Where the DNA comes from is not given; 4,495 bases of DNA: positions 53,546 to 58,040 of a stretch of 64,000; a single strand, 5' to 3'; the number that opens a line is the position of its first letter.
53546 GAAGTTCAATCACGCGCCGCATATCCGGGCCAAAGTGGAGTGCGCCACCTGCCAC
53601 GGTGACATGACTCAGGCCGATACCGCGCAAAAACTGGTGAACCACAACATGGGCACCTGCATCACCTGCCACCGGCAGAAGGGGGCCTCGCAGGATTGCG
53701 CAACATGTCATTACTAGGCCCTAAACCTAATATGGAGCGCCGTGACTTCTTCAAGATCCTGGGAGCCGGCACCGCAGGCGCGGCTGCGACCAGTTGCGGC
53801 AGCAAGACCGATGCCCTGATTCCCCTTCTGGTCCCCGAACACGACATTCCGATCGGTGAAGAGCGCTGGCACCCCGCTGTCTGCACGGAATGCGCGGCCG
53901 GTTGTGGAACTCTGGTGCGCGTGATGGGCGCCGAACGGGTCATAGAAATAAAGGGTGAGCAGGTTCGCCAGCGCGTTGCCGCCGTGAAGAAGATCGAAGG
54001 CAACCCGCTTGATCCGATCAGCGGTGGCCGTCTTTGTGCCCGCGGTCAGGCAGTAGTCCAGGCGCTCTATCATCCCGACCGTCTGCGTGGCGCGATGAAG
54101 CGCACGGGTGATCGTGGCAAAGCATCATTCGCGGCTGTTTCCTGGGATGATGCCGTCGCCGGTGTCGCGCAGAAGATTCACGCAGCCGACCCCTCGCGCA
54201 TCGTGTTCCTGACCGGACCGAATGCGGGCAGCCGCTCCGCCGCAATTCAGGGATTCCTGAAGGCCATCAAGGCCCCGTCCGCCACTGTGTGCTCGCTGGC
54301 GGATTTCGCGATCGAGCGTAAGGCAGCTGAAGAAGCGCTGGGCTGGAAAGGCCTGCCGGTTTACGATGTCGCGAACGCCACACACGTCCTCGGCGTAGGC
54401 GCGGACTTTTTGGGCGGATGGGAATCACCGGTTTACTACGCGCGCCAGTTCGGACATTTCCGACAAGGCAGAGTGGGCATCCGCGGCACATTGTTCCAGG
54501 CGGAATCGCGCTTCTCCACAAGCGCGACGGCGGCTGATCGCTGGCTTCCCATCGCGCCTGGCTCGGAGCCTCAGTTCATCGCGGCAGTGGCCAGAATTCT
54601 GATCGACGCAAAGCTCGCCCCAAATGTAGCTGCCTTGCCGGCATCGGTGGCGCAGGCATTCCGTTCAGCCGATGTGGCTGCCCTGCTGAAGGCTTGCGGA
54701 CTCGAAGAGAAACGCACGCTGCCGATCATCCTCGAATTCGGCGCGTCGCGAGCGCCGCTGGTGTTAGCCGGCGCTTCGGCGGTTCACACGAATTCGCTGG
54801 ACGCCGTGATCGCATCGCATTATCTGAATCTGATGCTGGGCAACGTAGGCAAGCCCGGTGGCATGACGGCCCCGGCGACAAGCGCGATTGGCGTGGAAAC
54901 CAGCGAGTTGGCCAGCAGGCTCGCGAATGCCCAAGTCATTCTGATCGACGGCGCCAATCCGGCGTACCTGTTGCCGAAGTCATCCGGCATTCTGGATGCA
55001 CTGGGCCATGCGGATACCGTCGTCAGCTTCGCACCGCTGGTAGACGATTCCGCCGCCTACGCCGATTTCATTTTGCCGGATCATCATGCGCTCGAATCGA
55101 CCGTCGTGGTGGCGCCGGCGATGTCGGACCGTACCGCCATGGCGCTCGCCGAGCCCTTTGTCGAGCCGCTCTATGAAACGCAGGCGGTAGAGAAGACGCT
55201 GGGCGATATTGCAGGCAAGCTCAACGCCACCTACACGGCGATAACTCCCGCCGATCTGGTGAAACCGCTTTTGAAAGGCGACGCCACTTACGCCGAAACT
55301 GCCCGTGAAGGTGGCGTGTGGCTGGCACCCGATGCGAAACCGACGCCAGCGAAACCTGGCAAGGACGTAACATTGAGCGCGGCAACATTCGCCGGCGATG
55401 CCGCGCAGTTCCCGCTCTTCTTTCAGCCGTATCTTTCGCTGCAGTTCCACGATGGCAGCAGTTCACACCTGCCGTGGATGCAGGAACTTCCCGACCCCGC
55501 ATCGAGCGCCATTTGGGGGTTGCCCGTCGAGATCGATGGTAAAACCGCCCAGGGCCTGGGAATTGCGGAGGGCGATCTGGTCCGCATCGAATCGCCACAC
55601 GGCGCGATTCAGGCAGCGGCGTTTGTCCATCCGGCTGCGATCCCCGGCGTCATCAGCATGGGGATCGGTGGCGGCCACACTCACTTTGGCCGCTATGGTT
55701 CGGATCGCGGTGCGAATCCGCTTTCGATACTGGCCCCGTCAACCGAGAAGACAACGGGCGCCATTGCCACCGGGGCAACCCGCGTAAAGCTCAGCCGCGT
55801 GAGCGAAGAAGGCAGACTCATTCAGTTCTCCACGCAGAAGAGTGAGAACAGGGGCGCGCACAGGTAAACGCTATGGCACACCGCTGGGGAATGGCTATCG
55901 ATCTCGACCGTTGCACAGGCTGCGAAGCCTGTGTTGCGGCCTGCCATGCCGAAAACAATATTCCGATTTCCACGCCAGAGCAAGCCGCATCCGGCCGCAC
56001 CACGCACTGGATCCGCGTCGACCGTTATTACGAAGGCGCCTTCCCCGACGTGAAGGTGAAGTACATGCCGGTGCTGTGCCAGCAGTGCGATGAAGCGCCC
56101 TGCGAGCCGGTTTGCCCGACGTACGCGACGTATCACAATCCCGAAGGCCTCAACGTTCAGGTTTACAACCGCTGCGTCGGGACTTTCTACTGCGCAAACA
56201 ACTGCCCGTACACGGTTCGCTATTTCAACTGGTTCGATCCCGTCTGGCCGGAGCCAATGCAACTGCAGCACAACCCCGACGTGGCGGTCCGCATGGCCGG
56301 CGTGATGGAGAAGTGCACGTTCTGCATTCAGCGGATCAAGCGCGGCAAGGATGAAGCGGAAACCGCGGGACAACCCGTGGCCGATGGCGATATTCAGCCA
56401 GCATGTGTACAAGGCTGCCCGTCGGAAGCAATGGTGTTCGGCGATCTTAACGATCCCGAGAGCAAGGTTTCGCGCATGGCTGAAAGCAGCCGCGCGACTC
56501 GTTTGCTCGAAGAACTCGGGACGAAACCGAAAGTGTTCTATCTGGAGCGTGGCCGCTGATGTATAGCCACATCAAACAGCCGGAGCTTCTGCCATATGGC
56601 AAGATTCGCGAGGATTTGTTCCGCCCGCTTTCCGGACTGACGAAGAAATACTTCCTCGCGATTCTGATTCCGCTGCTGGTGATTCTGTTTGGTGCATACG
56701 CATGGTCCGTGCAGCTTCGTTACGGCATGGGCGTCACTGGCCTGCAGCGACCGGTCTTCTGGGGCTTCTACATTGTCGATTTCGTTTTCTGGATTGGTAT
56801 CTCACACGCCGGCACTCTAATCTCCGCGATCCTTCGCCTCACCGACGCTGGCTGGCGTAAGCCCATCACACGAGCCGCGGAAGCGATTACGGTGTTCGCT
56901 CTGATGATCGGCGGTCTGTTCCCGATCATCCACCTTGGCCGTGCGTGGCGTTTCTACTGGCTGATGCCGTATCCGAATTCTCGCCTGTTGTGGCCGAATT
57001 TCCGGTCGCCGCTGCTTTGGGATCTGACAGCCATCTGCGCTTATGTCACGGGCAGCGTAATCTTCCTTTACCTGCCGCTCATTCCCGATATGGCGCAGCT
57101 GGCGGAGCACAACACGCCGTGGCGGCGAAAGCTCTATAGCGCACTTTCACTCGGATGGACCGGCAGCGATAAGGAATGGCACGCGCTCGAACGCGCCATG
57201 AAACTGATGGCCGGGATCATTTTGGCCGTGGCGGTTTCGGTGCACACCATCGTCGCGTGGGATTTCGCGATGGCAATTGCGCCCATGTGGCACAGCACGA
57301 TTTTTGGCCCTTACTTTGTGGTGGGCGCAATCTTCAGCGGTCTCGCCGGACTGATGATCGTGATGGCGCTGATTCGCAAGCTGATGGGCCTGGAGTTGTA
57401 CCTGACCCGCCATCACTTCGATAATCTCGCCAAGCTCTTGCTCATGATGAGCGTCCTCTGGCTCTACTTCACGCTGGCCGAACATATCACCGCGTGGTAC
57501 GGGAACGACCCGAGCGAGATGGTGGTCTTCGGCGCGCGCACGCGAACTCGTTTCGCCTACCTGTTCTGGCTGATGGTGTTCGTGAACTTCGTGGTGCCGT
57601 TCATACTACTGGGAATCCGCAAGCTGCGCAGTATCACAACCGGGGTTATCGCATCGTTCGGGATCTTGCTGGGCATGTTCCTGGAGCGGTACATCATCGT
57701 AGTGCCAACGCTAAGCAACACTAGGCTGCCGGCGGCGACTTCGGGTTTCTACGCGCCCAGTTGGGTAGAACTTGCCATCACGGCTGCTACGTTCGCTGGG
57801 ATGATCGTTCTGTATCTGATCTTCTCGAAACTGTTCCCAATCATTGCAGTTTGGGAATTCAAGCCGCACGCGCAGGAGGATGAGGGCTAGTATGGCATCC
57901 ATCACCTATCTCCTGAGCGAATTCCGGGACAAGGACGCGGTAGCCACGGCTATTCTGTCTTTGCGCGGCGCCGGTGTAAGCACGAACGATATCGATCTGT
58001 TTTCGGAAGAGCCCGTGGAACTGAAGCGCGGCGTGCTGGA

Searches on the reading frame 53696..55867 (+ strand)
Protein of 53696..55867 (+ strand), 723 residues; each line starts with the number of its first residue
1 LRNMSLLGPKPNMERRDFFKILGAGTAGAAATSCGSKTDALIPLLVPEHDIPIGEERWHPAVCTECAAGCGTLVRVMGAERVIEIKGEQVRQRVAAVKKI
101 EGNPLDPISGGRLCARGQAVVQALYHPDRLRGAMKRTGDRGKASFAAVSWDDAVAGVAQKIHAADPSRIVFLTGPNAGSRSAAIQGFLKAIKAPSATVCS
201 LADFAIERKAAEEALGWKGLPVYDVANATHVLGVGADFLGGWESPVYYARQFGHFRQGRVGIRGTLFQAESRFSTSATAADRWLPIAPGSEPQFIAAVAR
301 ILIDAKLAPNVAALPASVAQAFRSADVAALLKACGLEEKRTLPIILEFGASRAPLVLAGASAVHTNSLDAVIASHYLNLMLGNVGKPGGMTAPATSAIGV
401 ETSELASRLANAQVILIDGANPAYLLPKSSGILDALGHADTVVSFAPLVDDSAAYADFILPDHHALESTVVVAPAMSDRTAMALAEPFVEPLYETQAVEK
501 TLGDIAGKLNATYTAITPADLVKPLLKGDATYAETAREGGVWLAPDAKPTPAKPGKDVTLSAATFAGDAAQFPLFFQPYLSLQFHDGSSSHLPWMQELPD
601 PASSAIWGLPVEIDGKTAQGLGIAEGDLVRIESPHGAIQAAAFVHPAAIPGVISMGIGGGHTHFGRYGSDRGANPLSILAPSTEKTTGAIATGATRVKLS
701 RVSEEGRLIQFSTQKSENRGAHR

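Call 15: search_protein_families(library=pfam, proteins=[window:53696-55867:+], max_evalue=0.001)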
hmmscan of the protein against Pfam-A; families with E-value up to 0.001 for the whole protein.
window:53696-55867:+ (723 aa): 3 families
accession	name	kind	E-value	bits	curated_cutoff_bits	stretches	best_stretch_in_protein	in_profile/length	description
PF00384.28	Molybdopterin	-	7.8e-15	55.2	24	1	134-473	6-321/353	Molybdopterin oxidoreductase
PF01568.27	Molydop_binding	-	1e-10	42.1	26.8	1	610-687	31-101/110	Molydopterin dinucleotide binding domain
PF04879.21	Molybdop_Fe4S4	-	1.3e-09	38.3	22.7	1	57-126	2-55/55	Molybdopterin oxidoreductase Fe4S4 domain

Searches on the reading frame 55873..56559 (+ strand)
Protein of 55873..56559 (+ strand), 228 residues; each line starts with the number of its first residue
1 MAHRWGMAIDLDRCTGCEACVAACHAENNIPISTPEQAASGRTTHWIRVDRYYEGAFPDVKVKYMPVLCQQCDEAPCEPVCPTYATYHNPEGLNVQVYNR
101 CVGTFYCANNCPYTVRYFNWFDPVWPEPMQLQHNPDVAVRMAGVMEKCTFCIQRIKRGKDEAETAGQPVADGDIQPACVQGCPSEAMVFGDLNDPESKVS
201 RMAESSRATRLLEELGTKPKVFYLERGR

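Call 15: search_protein_families(library=pfam, proteins=[window:55873-56559:+], max_evalue=0.001)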
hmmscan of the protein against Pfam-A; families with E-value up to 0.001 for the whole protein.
window:55873-56559:+ (228 aa): 9 families
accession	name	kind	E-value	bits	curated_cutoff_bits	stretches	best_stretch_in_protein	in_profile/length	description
PF12838.12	Fer4_7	-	5.7e-12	46.3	27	2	13-83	1-50/52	4Fe-4S dicluster domain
PF13247.11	Fer4_11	-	1.2e-11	45.2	26.2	1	60-120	1-63/100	4Fe-4S dicluster domain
PF13237.11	Fer4_10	-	5e-09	36.4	25.5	1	7-28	2-24/53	4Fe-4S dicluster domain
PF13183.11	Fer4_8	-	6.2e-08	33.5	27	1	11-83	2-66/68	4Fe-4S dicluster domain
PF13187.11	Fer4_9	-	2.1e-07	31.3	27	1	13-83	1-49/52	4Fe-4S dicluster domain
PF12797.12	Fer4_2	-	3.7e-06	27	24.5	1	5-26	1-22/22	4Fe-4S binding domain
PF12837.12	Fer4_6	-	1.1e-05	25.6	25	1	8-26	3-21/24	4Fe-4S binding domain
PF00037.32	Fer4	-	0.0006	20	21.1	1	8-24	2-18/24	4Fe-4S binding domain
PF13534.11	Fer4_17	-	0.00095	20.1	22.2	0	13-31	1-19/61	4Fe-4S dicluster domain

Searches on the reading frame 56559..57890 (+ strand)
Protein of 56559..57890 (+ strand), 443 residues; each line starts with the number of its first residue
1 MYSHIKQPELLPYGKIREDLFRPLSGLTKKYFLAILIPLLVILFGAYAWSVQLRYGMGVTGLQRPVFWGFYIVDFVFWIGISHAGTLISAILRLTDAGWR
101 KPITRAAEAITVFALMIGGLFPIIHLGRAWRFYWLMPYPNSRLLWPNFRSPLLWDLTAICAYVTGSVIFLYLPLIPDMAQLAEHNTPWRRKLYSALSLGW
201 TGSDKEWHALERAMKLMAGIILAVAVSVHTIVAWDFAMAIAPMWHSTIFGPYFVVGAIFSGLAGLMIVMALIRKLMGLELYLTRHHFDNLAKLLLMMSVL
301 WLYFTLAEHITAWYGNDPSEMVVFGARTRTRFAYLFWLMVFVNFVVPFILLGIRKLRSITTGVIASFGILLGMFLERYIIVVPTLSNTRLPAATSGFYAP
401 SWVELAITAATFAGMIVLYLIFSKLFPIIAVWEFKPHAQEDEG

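Call 15: search_protein_families(library=pfam, proteins=[window:56559-57890:+], max_evalue=0.001)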
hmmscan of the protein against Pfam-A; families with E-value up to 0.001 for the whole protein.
window:56559-57890:+ (443 aa): 1 family
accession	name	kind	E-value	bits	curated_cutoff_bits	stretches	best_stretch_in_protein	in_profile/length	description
PF03916.19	NrfD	-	5.2e-30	105.6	25.8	1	59-384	2-308/313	Polysulphide reductase, NrfD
